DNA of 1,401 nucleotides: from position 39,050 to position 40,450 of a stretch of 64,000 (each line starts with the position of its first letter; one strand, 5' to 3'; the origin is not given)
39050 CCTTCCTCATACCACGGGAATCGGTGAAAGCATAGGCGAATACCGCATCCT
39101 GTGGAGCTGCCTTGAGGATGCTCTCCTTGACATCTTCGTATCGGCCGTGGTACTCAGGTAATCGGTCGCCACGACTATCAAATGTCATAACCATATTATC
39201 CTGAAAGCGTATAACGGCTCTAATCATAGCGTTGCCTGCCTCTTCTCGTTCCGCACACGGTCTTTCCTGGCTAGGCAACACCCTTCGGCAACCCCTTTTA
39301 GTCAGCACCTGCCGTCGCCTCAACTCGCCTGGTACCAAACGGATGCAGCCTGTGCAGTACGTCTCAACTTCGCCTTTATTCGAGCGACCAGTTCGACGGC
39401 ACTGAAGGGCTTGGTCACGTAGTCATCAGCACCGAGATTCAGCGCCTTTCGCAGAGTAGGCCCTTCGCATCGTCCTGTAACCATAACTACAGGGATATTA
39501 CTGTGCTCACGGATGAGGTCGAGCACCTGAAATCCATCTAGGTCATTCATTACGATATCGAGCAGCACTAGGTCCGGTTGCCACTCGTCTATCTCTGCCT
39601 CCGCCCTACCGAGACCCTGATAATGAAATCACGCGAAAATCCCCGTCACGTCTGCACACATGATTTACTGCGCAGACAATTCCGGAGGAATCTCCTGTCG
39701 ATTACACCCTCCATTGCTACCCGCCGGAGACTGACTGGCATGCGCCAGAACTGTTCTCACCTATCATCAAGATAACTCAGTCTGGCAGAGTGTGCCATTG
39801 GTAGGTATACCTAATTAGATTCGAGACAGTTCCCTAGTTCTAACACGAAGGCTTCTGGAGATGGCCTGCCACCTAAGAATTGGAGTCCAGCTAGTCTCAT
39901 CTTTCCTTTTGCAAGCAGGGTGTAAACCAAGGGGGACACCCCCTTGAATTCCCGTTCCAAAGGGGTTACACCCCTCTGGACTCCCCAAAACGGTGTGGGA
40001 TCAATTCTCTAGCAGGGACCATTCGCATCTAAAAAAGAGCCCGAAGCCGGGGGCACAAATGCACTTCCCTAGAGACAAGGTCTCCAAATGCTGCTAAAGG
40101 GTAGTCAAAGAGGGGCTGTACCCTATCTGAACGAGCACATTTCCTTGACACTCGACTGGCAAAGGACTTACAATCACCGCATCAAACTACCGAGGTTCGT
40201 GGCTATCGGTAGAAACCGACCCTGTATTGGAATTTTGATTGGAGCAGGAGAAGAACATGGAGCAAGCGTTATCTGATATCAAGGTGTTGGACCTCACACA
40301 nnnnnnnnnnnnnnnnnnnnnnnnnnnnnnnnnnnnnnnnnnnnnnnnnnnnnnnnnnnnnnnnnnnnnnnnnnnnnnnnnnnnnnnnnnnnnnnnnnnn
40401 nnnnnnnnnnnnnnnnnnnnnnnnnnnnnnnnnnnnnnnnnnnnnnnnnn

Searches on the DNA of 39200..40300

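Call 65: search_rna_families(source=window, start=39200, end=40300, threshold=evalue, max_evalue=1)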
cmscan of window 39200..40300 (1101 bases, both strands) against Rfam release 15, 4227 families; matches with E-value up to 1: 2.
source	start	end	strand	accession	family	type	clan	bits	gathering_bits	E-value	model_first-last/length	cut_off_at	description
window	40220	40259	+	RF03012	Mu-gpT-DE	Gene; sRNA;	-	16.9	49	0.61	1-53/53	no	Mu-gpT-DE RNA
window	39440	39510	+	RF01973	H19_2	Gene; lncRNA;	-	15.5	50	0.38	1-69/69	no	H19 conserved region 2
